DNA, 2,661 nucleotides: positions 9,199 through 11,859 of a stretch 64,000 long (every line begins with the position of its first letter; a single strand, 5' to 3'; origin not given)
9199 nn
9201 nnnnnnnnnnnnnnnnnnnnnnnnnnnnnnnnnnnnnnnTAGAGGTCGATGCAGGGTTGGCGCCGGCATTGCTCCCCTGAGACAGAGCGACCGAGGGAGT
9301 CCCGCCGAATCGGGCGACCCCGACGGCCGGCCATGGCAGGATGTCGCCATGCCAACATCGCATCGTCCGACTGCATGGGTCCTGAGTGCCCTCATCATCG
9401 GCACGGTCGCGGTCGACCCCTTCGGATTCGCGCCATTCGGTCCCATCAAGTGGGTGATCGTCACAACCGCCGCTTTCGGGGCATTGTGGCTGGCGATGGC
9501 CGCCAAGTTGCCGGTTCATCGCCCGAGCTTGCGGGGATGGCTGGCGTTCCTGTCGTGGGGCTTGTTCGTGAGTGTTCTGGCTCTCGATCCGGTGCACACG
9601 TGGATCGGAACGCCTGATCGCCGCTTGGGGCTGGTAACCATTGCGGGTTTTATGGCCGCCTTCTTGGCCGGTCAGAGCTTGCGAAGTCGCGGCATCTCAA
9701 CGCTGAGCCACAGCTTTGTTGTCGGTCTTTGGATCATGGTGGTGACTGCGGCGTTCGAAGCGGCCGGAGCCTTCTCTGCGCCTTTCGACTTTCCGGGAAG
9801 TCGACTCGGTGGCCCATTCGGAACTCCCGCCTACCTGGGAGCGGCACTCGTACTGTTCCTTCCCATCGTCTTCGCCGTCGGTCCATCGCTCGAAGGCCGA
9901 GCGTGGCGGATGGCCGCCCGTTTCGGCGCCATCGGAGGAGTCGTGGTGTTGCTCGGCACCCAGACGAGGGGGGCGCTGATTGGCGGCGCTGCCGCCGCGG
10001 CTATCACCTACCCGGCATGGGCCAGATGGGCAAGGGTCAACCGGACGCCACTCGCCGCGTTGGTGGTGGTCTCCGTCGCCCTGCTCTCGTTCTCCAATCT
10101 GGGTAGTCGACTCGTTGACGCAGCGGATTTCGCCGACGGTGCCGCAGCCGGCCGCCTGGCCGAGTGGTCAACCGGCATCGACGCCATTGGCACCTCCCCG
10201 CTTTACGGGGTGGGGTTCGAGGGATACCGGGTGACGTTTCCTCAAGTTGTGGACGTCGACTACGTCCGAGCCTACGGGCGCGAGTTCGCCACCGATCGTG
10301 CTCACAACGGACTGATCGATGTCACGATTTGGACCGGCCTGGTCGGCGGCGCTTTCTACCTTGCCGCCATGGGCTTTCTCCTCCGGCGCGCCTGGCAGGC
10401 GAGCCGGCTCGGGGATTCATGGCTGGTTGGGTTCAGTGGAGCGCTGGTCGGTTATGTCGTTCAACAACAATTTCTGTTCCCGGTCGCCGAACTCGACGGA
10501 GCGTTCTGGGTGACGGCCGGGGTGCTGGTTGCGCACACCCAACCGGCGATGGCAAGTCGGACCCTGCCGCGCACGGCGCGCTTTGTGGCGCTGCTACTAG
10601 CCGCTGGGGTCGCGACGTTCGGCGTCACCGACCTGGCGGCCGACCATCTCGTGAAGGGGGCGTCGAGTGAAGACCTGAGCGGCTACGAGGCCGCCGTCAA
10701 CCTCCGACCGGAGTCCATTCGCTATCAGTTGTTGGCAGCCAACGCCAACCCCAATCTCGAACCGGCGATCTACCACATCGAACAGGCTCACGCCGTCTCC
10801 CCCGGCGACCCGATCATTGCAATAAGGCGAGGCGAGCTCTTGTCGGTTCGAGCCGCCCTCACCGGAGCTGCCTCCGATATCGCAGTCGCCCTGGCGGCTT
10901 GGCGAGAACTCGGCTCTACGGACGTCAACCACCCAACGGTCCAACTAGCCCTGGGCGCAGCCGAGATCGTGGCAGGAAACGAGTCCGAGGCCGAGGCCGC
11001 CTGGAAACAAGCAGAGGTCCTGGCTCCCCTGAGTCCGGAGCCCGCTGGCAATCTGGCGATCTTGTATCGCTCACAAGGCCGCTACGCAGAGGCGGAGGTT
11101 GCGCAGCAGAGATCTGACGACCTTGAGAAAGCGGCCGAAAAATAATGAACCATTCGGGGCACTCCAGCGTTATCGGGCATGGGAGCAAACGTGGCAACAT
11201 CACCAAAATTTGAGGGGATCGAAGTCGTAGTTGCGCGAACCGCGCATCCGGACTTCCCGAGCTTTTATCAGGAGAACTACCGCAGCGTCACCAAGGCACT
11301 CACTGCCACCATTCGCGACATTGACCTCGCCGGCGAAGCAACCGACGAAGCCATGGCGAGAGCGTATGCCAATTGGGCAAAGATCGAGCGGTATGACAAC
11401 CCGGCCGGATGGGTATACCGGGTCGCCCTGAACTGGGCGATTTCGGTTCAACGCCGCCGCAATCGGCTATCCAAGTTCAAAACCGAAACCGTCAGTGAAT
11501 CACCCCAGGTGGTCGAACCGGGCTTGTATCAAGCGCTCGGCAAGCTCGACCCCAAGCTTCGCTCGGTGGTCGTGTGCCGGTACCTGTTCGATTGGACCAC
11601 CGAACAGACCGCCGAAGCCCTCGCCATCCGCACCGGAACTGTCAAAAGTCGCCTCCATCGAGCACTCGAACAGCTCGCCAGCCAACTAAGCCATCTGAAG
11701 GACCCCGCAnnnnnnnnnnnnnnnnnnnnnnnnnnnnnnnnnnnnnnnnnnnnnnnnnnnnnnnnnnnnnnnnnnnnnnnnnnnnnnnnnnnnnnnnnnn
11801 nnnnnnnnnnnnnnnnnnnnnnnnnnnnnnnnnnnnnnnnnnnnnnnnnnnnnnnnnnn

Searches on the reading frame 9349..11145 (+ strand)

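Call 19: search_protein_families(library=pfam, proteins=[window:9349-11145:+], max_evalue=0.00001)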
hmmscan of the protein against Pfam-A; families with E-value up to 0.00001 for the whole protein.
window:9349-11145:+ (598 aa): 1 family
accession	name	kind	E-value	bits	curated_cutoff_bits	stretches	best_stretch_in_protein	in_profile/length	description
PF04932.20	Wzy_C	-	4.4e-15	56.2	31.7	1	194-338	3-149/149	O-Antigen ligase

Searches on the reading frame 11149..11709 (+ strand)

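Call 60: search_protein_families(library=pfam, proteins=[window:11149-11709:+], max_evalue=0.001)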
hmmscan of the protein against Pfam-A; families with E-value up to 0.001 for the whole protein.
window:11149-11709:+ (187 aa): 3 families
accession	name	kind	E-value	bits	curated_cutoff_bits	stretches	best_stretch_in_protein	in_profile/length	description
PF08281.18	Sigma70_r4_2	-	1.6e-13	50.5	25.7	1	126-176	4-54/54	Sigma-70, region 4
PF04545.22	Sigma70_r4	-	2.5e-11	43.3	24.1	1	129-176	1-48/50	Sigma-70, region 4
PF04542.20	Sigma70_r2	-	0.00042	20.5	24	0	39-106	1-70/71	Sigma-70 region 2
